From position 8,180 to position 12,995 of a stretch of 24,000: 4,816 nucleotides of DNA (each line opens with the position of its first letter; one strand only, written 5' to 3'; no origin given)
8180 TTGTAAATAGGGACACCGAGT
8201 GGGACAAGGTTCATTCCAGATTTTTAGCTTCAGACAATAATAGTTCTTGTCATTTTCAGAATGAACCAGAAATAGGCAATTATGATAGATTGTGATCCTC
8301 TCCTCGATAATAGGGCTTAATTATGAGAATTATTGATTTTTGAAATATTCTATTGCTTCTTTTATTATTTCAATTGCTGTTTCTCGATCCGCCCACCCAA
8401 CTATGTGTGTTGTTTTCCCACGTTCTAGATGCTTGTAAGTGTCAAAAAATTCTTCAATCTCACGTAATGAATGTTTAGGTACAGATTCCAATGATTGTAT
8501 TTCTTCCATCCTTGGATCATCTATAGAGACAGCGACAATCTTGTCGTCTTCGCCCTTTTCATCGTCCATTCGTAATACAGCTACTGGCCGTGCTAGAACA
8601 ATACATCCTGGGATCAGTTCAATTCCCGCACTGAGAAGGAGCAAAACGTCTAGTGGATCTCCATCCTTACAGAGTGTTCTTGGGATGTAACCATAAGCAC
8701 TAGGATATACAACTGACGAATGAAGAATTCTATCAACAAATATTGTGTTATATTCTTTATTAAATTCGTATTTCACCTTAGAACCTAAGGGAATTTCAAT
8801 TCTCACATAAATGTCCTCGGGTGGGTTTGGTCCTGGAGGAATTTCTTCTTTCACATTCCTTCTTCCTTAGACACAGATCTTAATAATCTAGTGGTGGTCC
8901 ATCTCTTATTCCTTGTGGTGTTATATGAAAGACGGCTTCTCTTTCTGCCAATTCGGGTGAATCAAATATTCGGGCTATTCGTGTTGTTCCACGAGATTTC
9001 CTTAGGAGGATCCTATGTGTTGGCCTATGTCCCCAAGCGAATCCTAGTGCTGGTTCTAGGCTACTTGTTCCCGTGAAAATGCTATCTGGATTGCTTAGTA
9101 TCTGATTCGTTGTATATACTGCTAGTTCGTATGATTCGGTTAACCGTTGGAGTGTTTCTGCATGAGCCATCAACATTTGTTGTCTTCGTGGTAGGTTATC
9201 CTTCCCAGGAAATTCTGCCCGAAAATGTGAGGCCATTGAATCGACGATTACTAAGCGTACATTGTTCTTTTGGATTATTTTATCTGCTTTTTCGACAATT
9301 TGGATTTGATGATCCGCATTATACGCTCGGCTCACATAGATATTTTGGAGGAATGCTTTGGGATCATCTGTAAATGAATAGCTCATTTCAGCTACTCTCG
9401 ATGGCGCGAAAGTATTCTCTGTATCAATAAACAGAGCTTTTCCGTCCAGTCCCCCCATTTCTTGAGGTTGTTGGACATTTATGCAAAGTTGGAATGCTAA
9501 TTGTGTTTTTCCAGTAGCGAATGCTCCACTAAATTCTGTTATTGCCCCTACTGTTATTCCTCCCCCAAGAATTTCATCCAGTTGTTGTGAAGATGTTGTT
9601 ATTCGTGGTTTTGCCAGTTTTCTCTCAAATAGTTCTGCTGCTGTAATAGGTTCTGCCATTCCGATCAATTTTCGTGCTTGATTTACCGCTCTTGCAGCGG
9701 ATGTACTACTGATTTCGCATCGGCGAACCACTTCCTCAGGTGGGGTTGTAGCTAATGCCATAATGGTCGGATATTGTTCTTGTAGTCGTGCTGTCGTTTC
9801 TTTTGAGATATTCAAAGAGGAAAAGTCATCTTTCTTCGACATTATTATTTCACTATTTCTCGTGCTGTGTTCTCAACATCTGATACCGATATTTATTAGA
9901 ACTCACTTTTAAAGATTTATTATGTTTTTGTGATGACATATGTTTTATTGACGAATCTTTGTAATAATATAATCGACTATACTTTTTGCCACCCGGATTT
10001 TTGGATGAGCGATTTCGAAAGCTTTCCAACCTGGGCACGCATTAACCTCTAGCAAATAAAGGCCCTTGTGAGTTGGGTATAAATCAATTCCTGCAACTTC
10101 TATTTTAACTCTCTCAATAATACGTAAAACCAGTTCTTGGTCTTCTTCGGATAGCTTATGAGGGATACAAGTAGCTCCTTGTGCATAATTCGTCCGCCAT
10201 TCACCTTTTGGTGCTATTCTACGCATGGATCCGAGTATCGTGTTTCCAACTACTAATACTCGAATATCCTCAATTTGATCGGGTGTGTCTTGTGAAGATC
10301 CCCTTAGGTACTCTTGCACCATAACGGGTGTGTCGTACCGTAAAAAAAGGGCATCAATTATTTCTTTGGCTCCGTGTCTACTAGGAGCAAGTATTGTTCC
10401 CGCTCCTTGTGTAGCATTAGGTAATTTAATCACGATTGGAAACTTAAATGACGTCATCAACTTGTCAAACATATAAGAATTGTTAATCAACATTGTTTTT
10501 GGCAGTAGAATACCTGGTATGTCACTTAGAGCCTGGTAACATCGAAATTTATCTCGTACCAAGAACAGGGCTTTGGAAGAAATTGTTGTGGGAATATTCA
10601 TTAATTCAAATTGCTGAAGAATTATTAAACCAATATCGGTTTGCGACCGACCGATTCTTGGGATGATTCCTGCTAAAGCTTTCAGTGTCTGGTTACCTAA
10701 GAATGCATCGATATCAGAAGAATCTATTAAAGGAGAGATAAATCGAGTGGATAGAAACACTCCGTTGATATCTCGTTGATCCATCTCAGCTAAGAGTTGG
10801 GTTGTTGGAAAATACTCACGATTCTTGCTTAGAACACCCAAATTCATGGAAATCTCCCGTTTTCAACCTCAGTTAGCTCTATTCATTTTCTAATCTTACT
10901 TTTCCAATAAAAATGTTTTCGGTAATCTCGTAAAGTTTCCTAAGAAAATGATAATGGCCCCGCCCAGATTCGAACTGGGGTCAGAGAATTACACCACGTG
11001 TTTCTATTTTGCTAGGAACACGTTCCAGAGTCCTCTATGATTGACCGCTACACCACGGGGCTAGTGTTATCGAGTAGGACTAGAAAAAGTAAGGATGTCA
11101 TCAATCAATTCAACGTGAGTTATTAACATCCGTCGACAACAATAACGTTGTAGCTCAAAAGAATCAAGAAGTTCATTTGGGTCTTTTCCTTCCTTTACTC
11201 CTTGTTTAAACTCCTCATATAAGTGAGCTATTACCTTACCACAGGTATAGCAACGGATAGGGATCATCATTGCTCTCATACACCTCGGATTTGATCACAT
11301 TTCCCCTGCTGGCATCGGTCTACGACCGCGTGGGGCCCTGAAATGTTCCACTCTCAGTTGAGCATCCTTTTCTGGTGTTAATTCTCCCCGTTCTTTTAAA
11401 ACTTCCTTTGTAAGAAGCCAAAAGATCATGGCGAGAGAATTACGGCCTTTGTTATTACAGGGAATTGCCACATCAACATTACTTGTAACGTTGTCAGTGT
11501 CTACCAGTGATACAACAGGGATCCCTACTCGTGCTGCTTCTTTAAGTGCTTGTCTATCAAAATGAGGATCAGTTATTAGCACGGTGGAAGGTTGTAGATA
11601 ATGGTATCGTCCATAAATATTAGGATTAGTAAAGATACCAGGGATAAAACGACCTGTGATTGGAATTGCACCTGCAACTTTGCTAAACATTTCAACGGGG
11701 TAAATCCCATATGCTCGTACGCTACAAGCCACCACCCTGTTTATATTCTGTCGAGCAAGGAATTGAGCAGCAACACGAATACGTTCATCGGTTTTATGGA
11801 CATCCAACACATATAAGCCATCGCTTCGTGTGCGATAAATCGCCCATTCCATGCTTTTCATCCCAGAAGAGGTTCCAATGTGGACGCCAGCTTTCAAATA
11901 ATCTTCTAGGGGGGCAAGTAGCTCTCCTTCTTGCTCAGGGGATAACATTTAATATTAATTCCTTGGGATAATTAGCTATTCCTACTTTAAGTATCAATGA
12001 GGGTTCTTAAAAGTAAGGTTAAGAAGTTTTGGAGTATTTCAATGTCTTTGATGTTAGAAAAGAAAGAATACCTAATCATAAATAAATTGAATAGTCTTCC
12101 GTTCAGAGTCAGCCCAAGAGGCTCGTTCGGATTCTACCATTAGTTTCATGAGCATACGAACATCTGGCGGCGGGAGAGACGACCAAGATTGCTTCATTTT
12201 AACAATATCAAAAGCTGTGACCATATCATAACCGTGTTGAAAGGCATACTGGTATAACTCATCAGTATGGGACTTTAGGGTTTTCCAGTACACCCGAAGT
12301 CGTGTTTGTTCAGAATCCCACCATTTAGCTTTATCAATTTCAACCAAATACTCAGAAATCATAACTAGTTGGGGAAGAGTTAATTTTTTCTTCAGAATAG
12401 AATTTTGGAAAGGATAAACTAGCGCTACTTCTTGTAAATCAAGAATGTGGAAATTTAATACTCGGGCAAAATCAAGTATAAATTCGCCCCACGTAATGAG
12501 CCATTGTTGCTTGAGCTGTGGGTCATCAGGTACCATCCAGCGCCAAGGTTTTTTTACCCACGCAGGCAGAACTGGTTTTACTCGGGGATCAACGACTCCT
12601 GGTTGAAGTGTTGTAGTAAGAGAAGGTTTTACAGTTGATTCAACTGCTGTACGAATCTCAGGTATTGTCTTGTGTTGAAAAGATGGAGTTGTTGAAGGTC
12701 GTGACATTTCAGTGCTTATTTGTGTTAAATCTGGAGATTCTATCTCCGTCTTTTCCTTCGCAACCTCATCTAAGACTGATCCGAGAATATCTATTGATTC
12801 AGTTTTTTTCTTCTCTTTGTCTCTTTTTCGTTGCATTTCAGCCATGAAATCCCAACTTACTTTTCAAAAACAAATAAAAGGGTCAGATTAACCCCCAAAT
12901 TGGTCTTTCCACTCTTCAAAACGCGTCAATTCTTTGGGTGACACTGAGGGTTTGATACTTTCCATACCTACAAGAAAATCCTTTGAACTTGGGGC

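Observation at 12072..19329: Near-complete eukaryote-type ESCRT-I/-II/-III plus Vps4 gene cluster in an archaeal core-genome context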

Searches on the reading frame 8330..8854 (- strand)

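Call 8: search_protein_families(library=pfam, proteins=[window:8330-8854:-], max_evalue=0.001)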
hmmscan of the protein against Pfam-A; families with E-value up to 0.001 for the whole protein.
window:8330-8854:- (174 aa): 1 family
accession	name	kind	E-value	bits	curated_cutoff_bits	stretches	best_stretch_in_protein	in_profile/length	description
PF00719.24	Pyrophosphatase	-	2.1e-53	180.7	23.5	1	18-171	2-152/153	Inorganic pyrophosphatase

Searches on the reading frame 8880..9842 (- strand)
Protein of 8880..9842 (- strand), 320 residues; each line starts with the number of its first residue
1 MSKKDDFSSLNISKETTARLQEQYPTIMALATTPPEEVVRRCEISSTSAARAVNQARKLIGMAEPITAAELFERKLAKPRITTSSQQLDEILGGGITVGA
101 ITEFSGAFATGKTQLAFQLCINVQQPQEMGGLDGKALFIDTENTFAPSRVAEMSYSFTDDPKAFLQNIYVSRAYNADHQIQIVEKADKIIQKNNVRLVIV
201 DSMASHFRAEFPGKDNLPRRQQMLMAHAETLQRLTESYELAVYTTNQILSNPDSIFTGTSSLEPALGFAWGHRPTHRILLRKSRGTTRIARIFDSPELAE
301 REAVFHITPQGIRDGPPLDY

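Call 8: search_protein_families(library=pfam, proteins=[window:8880-9842:-], max_evalue=0.001)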
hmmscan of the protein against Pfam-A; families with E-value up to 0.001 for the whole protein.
window:8880-9842:- (320 aa): 4 families
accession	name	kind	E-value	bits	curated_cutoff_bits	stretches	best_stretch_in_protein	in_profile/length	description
PF08423.17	Rad51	-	1.3e-73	247.7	22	1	80-314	7-243/244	Rad51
PF00154.27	RecA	-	1.6e-10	41.4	27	1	80-236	32-173/262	recA bacterial DNA recombination protein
PF13481.12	AAA_25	-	7.5e-08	32.7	27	1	82-232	16-177/195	AAA domain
PF06745.19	ATPase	-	0.00027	20.8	26.6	1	83-206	3-131/231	KaiC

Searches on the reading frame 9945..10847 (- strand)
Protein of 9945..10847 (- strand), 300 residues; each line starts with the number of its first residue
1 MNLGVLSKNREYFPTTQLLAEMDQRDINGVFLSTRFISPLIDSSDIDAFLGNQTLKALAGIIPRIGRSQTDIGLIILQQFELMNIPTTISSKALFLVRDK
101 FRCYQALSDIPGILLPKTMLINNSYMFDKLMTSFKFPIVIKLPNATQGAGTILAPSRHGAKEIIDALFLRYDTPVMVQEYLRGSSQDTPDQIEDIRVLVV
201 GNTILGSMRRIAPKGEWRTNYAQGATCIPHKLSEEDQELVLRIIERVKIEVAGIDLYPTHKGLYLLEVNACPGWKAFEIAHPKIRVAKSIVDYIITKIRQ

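Call 8: search_protein_families(library=pfam, proteins=[window:9945-10847:-], max_evalue=0.001)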
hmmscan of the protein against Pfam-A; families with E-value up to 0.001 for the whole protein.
window:9945-10847:- (300 aa): 7 families
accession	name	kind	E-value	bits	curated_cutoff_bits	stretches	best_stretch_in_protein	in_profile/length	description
PF08443.16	RimK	-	1.4e-37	129.5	21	1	98-294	2-188/188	RimK-like ATP-grasp domain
PF18030.7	Rimk_N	-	8e-15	55.4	26.4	1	1-94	1-94/94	RimK PreATP-grasp domain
PF02955.21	GSH-S_ATP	-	7.8e-12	45.4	23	1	114-269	11-160/175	Prokaryotic glutathione synthetase, ATP-grasp domain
PF02655.19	ATP-grasp_3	-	3.3e-06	27.7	23.2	1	98-270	2-155/160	ATP-grasp domain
PF14397.11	ATPgrasp_ST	-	8e-06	25.7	31.4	0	92-228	14-174/278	Sugar-transfer associated ATP-grasp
PF07478.18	Dala_Dala_lig_C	-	9.8e-06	25.7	24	1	122-276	23-180/204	D-ala D-ala ligase C-terminus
PF14398.11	ATPgrasp_YheCD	-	2.5e-05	24.1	26.8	0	175-230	108-166/255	YheC/D like ATP-grasp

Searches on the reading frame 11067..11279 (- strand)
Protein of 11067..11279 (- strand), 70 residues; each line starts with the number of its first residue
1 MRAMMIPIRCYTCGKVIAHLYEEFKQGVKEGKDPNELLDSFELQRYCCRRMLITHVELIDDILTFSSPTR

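Call 18: search_protein_families(library=pfam, proteins=[window:11067-11279:-], max_evalue=0.01)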
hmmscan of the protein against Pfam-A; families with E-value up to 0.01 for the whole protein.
window:11067-11279:- (70 aa): 2 families
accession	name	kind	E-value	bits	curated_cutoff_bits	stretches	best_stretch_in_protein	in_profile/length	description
PF01194.22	RNA_pol_N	-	6.6e-29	100.3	26.9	1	5-62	1-58/58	RNA polymerases N / 8 kDa subunit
PF05864.17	Chordopox_RPO7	-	0.0047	17.6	27.5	1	4-57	1-49/63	Chordopoxvirus DNA-directed RNA polymerase 7 kDa polypeptide (RPO7)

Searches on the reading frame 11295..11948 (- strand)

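Call 8: search_protein_families(library=pfam, proteins=[window:11295-11948:-], max_evalue=0.001)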
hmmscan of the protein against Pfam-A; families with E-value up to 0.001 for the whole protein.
window:11295-11948:- (217 aa): 1 family
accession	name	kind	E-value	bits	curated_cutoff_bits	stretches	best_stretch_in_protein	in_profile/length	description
PF00318.25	Ribosomal_S2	-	6.2e-19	68.6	26.1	2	119-183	149-213/216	Ribosomal protein S2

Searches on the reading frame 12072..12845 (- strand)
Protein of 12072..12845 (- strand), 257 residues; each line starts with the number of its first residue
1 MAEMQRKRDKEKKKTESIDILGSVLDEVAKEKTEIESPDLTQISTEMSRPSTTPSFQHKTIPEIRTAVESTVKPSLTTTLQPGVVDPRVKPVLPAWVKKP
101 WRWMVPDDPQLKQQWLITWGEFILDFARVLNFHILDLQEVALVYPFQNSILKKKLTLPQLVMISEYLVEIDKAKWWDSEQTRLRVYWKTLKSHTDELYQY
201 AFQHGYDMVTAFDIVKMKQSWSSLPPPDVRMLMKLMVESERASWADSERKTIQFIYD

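Call 3: search_protein_families(library=pfam, proteins=[window:12072-12845:-], max_evalue=1)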
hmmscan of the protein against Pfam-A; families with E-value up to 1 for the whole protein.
window:12072-12845:- (257 aa): 2 families
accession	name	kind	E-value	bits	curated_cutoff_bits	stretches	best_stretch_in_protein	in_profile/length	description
PF05871.18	ESCRT-II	-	3.4e-14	53.7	27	1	111-217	16-126/138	ESCRT-II complex subunit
PF14551.11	MCM_N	-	0.094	13.6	24.9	0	177-215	30-68/95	MCM N-terminal domain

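Call 66: search_protein_families(library=ncbifam, proteins=[window:12072-12845:-], max_evalue=0.001)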
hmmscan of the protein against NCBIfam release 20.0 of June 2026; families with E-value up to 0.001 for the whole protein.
window:12072-12845:- (257 aa): 0 families

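Call 77: search_solved_structures(query=window:12072-12845:-, max_evalue=1)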
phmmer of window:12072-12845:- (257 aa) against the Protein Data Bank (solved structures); distinct sequences matched with E-value up to 1: 4.
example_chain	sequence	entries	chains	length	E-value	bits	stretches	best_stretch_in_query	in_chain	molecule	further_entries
7pb9_A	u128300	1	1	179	2e-15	60.3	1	98-255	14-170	Tandem WH domains of Vps25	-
9uyv_A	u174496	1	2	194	4.4e-13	52.5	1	95-247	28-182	ESCRT-II complex subunit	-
3cuq_C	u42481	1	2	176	0.0011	21.7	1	107-207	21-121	Vacuolar protein-sorting-associated protein 25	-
2zme_C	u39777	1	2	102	0.028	17.2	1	107-188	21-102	Vacuolar protein-sorting-associated protein 25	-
